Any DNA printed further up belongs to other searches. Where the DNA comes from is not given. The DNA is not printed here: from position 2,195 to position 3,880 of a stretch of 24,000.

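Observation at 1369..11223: Pilin-less secretion-ATPase / FlaJ-like platform module built around a 1175-aa glycoprotein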

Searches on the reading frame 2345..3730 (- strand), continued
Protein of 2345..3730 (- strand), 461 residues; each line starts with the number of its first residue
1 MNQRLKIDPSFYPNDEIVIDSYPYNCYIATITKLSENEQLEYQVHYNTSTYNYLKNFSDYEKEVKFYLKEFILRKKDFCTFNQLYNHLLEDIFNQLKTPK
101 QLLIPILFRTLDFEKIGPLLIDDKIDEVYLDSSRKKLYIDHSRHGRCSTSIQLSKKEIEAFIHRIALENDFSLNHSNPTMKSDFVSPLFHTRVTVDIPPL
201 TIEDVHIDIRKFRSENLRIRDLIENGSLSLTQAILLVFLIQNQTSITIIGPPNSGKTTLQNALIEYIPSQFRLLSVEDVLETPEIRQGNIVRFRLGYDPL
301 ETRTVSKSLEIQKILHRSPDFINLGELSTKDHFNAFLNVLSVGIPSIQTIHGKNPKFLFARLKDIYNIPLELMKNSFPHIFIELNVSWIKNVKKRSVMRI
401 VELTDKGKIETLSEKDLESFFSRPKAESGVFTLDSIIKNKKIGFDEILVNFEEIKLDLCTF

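Call 64: search_protein_families(library=pfam, proteins=[L016:7475-8437:+, L017:5728-6891:+, L018:5487-5963:+, L016:14927-16207:+, L018:2586-3047:+, L016:4048-7140:-, L004:13764-14798:+, L018:2382-2573:+, L016:17011-17205:+, L004:15015-15218:-], max_evalue=0.1)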
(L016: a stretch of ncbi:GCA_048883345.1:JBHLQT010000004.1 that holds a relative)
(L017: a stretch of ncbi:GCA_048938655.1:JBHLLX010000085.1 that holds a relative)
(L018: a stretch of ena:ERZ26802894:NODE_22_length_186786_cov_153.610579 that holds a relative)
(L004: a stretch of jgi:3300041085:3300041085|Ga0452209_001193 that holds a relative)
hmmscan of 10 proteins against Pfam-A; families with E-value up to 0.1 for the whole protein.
L016:7475-8437:+ (320 aa): 1 family
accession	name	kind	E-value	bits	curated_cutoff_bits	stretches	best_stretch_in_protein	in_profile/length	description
PF21433.2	M3K_C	-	0.095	13.6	27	0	181-223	24-66/105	Mevalonate-3-kinase, C-terminal domain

L017:5728-6891:+ (387 aa): 1 family
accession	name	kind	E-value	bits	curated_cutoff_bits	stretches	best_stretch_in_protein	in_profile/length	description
PF14632.11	SPT6_acidic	-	0.019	15.7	24.4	1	2-52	3-50/87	Acidic N-terminal SPT6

L018:5487-5963:+ (158 aa): 1 family
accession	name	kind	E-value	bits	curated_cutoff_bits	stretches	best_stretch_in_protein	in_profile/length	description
PF04756.19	OST3_OST6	-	4.6e-05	23.4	27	1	44-150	175-282/294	OST3 / OST6 family, transporter family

L016:14927-16207:+ (426 aa): 8 families
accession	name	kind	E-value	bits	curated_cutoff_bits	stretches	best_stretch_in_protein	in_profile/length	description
PF23774.1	TPR_GEMI5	-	4.4e-05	23.6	33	1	26-225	12-205/209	GEMI5 TPR domain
PF13639.12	zf-RING_2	-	7.6e-05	23.4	27.3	1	370-412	3-44/44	Ring finger domain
PF07719.23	TPR_2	-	0.00045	20.6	27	0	28-50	4-26/34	Tetratricopeptide repeat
PF14446.12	Prok-RING_1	-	0.012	15.9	29.1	1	368-394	5-31/54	Prokaryotic RING finger family 1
PF04097.20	Nic96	-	0.023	13.5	34.2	1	166-301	387-524/607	Nup93/Nic96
PF12773.13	DZR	-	0.047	14.3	27.3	0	370-419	1-38/45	Double zinc ribbon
PF12895.13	ANAPC3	-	0.07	13.9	27.2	0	144-199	20-75/82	Anaphase-promoting complex, cyclosome, subunit 3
PF08631.16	SPO22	-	0.07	13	27.5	0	200-266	22-85/274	Meiosis protein SPO22/ZIP4 like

L018:2586-3047:+ (153 aa): 0 families

L016:4048-7140:- (1030 aa): 0 families

L004:13764-14798:+ (344 aa): 2 families
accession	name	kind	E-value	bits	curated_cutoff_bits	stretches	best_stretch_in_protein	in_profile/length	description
PF00382.24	TFIIB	-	5.4e-07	30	23.6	1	110-167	7-65/92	Transcription factor TFIIB repeat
PF08271.17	Zn_Ribbon_TF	-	0.0015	18.4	29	1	6-35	2-34/43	TFIIB zinc-binding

L018:2382-2573:+ (63 aa): 0 families

L016:17011-17205:+ (64 aa): 0 families

L004:15015-15218:- (67 aa): 0 families

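Call 77: list_cluster_members(proteins=[P0103, P0112, P0125, P0022, P0002, P0059, P0037, P0105, P0110, P0114])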
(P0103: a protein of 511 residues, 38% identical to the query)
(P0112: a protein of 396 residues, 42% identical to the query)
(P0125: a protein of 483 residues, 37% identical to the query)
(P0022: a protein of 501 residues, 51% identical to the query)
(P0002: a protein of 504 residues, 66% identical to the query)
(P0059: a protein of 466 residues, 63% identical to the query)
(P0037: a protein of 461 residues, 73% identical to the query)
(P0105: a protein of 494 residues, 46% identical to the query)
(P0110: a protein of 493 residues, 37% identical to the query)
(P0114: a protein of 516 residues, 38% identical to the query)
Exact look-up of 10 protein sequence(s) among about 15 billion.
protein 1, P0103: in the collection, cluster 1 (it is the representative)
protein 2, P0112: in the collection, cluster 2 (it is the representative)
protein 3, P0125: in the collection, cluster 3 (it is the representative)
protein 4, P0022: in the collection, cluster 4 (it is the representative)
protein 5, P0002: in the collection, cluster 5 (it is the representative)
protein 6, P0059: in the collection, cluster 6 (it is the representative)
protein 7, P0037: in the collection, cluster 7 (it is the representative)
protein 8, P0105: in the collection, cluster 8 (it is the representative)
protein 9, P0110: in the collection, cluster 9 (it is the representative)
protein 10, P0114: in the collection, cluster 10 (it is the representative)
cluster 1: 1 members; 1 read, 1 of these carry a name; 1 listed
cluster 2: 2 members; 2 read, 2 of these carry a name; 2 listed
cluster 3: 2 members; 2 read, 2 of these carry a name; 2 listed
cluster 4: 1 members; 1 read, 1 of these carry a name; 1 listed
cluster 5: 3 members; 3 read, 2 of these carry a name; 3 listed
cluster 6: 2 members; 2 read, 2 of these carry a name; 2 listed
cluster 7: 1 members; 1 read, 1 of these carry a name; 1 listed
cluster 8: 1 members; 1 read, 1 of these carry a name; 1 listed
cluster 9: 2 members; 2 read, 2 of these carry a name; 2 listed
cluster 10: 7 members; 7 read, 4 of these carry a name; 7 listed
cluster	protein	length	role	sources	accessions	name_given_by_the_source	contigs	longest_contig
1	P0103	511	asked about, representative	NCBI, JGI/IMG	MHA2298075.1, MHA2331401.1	MAG: ATPase, T2SS/T4P/T4SS family [Candidatus Hodarchaeales archaeon] | type IV secretory pathway ATPase VirB11/archaellum biosynthesis ATPase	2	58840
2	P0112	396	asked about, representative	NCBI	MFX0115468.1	MAG: ATPase, T2SS/T4P/T4SS family, partial [Candidatus Hodarchaeota archaeon]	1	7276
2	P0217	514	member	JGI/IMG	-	type IV secretory pathway ATPase VirB11/archaellum biosynthesis ATPase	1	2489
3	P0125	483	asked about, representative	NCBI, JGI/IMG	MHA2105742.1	MAG: ATPase, T2SS/T4P/T4SS family [Candidatus Hodarchaeales archaeon] | flagellar protein FlaI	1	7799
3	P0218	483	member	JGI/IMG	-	flagellar protein FlaI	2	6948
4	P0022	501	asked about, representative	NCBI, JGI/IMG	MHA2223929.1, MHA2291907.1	MAG: hypothetical protein ACXAC8_01885 [Candidatus Hodarchaeales archaeon] | hypothetical protein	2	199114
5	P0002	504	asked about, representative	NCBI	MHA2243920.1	MAG: hypothetical protein ACXADY_03040 [Candidatus Hodarchaeales archaeon]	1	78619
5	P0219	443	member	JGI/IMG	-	hypothetical protein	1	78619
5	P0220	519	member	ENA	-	-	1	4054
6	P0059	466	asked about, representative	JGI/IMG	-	type IV secretory pathway ATPase VirB11/archaellum biosynthesis ATPase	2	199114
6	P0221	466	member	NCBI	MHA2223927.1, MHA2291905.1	MAG: ATPase, T2SS/T4P/T4SS family [Candidatus Hodarchaeales archaeon]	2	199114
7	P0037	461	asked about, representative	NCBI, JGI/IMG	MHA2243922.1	MAG: ATPase, T2SS/T4P/T4SS family [Candidatus Hodarchaeales archaeon] | type IV secretory pathway ATPase VirB11/archaellum biosynthesis ATPase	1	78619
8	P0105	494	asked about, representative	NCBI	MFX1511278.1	MAG: ATPase, T2SS/T4P/T4SS family [Promethearchaeota archaeon]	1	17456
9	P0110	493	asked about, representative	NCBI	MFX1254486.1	MAG: ATPase, T2SS/T4P/T4SS family [Promethearchaeota archaeon]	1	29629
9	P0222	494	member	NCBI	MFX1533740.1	MAG: ATPase, T2SS/T4P/T4SS family [Promethearchaeota archaeon]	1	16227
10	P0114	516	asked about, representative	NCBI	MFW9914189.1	MAG: ATPase, T2SS/T4P/T4SS family [Candidatus Thorarchaeota archaeon]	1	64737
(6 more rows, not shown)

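Call 79: find_encoding_contigs(protein=P0125, flank=8000, max_places=1)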
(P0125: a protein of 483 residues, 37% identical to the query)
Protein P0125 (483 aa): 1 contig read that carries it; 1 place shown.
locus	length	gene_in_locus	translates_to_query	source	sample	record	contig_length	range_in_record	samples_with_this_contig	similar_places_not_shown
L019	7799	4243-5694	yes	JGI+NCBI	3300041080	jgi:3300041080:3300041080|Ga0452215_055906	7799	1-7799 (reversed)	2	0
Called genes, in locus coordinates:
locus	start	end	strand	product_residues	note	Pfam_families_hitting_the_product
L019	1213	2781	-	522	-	-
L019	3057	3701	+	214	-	PF00025:Arf, PF00071:Ras, PF04670:Gtr1_RagA (faint), PF08477:Roc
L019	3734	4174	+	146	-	-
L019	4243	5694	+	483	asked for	PF00437:T2SSE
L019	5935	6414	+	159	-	-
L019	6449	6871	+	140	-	PF01951:Archease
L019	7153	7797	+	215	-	PF00009:GTP_EFTU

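Call 80: find_encoding_contigs(protein=P0105, flank=10000, max_places=1)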
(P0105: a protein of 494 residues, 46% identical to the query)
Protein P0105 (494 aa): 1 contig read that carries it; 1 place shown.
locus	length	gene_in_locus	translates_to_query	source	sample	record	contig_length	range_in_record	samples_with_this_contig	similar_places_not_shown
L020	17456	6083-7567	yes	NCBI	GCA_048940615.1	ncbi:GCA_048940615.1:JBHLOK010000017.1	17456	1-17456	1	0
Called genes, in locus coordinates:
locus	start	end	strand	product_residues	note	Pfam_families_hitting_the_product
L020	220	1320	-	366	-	PF26356:Pelota_N, PF03464:eRF1_2, PF03465:eRF1_3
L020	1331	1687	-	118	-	PF01981:PTH2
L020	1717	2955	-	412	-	PF01266:DAO (weak), PF01494:FAD_binding_3 (weak), PF03486:HI0933_like (faint), PF07992:Pyr_redox_2 (faint), PF12831:FAD_oxidored, PF13450:NAD_binding_8 (weak), PF22578:GGR_cat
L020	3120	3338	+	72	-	-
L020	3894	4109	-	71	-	-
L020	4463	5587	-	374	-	PF00091:Tubulin, PF12327:FtsZ_C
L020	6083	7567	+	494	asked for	PF00437:T2SSE, PF27713:UCP018868 (weak)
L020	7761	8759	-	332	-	-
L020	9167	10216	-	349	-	PF01866:Diphthamide_syn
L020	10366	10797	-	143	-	PF07650:KH_2, PF13083:KH_KhpA-B (faint), PF00013:KH_1 (faint), PF07650:KH_2, PF26594:KH_NusA_2nd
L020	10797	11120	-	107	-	PF01248:Ribosomal_L7Ae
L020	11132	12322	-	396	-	PF04998:RNA_pol_Rpb1_5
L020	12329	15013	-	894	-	PF04997:RNA_pol_Rpb1_1, PF00623:RNA_pol_Rpb1_2, PF04983:RNA_pol_Rpb1_3, PF05000:RNA_pol_Rpb1_4, PF04998:RNA_pol_Rpb1_5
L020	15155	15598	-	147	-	PF00164:Ribosom_S12_S23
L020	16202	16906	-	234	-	PF03602:Cons_hypoth95, PF05175:MTS, PF06325:PrmA, PF13847:Methyltransf_31, PF08241:Methyltransf_11 (weak), PF08242:Methyltransf_12 (weak), PF13649:Methyltransf_25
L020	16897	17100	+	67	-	-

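Call 81: find_encoding_contigs(protein=P0104, flank=10000, max_places=1)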
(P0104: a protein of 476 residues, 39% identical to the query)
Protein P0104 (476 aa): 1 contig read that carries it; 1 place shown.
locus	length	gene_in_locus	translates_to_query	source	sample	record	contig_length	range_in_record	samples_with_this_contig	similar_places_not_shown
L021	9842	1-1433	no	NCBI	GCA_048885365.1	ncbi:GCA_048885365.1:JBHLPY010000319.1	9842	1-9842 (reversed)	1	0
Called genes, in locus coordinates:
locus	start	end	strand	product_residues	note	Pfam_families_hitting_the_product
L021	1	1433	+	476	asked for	PF00437:T2SSE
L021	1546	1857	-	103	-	PF00338:Ribosomal_S10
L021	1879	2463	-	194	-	PF00177:Ribosomal_S7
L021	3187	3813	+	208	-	PF14382:ECR1_N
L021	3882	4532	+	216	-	PF05175:MTS, PF06325:PrmA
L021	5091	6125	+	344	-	PF00382:TFIIB (faint)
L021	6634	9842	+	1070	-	?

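Call 88: find_related_loci(query=A5, collection=metagenome_contigs, flank=10000)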
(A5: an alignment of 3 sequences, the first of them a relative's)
Query A5 (63 aa) in metagenome_contigs; peptide patterns used: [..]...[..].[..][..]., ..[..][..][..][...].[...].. (x = any residue, [..] = any of these).
552 stretches matched a pattern; 14 encode a relative of the query (tblastn E <= 1e-3); 14 distinct loci.
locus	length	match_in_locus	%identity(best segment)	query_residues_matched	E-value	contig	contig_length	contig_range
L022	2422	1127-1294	50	2-57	2e-14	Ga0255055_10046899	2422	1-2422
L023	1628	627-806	52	2-57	9e-14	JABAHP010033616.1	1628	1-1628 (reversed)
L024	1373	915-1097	49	3-57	1e-13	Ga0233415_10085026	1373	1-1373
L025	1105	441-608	50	2-57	2e-13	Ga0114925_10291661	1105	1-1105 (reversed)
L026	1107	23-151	60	15-57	8e-13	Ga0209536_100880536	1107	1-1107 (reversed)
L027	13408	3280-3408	58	15-57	1e-11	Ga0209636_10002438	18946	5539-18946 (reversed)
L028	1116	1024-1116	61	15-45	4e-8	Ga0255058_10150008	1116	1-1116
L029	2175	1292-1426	56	13-57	2e-7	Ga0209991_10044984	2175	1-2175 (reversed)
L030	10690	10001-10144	46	1-48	2e-7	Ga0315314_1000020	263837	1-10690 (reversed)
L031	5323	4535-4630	53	17-48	9e-7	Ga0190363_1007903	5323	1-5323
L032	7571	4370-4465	53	17-48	9e-7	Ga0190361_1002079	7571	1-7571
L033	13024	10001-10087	52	10-38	2e-6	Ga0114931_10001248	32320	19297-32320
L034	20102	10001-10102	41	15-48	4e-6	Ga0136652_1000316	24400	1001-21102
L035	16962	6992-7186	54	1-60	2e-5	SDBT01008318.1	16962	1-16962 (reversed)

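Call 99: search_protein_families(library=pfam, proteins=[L034:9959-10174:+, L034:7534-9777:-, L034:6686-7582:-, L034:5930-6637:-, L034:10957-11958:+, L034:12200-14158:-, L034:3843-5054:-, L032:4322-4537:+, L032:1273-2205:-, L032:513-1280:-], max_evalue=0.01)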
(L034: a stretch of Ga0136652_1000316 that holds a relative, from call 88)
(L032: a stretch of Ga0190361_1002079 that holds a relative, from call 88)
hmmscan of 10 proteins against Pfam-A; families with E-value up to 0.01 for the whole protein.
L034:9959-10174:+ (71 aa): 0 families

L034:7534-9777:- (747 aa): 5 families
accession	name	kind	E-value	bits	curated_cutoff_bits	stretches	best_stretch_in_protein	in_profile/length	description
PF00437.27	T2SSE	-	4.2e-15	55.7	24.9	1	348-587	25-255/370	Type II/IV secretion system protein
PF13401.12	AAA_22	-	0.0038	18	27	0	465-486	5-26/130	AAA domain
PF19568.5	Spore_III_AA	-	0.0045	16.6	27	0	537-595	218-277/306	Sporulation stage III, protein AA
PF00005.33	ABC_tran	-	0.0049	17.9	25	0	467-499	13-45/137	ABC transporter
PF13555.12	AAA_29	-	0.0075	16.4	27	0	467-492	24-50/61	P-loop containing region of AAA domain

L034:6686-7582:- (298 aa): 2 families
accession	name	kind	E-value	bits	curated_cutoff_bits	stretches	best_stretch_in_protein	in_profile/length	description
PF00482.28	T2SSF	-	6.7e-05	23.3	25.2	1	130-248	3-121/125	Type II secretion system (T2SS), protein F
PF20990.2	DUF2207_C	-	0.0024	18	33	0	213-282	117-190/247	Predicted membrane protein (DUF2207) C-terminal domain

L034:5930-6637:- (235 aa): 1 family
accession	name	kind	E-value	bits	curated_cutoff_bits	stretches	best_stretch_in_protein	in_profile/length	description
PF00482.28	T2SSF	-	8.4e-05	23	25.2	1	20-147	1-119/125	Type II secretion system (T2SS), protein F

L034:10957-11958:+ (333 aa): 2 families
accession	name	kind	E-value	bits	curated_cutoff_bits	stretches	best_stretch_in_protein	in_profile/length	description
PF00382.24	TFIIB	-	2.7e-06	27.7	23.6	1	120-175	8-63/92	Transcription factor TFIIB repeat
PF08271.17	Zn_Ribbon_TF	-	8.9e-06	25.6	29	1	10-37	3-33/43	TFIIB zinc-binding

L034:12200-14158:- (652 aa): 9 families
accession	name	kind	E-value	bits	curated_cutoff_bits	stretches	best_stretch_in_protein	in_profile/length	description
PF10996.14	Beta-Casp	-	9.9e-34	116.9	27.7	1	437-560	1-119/120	Beta-Casp domain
PF17214.9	KH_TffA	-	6.2e-26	90.6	22.6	1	22-88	2-68/68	Transcription termination factor FttA, KH domain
PF07521.17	RMMBL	-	5.6e-17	61.9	21.6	1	580-643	2-63/63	Zn-dependent metallo-hydrolase RNA specificity domain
PF00753.33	Lactamase_B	-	1.8e-14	54.6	22.7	1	211-390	6-162/196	Metallo-beta-lactamase superfamily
PF16661.11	Lactamase_B_6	-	1e-13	51.6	27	1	217-381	3-174/193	Metallo-beta-lactamase superfamily domain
PF12706.13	Lactamase_B_2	-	5.9e-10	39.5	27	1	223-375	3-149/200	Beta-lactamase superfamily domain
PF23023.1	Anti-Pycsar_Apyc1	-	8.8e-05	22.5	50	1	215-391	24-187/250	Anti-Pycsar protein Apyc1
PF07650.23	KH_2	-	0.0016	18.7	22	1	105-144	12-53/78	KH domain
PF00013.35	KH_1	-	0.0071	16.5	21.5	0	119-143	3-27/66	KH domain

L034:3843-5054:- (403 aa): 4 families
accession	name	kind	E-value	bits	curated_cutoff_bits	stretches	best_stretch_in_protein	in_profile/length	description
PF10143.14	PhosphMutase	-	8.5e-62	208.5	21.5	1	37-200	1-170/170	2,3-bisphosphoglycerate-independent phosphoglycerate mutase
PF01676.23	Metalloenzyme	-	1.3e-52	179.3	24.3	1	1-395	1-251/252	Metalloenzyme superfamily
PF01663.27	Phosphodiest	-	0.0019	18.3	23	1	191-340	85-219/342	Type I phosphodiesterase / nucleotide pyrophosphatase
PF08665.17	PglZ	-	0.0045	17.4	25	1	265-340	95-170/179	PglZ domain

L032:4322-4537:+ (71 aa): 0 families

L032:1273-2205:- (310 aa): 2 families
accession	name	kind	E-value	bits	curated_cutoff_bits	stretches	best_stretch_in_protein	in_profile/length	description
PF00482.28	T2SSF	-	0.00088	19.7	25.2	1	140-247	14-121/125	Type II secretion system (T2SS), protein F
PF20990.2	DUF2207_C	-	0.0027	17.9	33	0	44-107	121-185/247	Predicted membrane protein (DUF2207) C-terminal domain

L032:513-1280:- (255 aa): 0 families
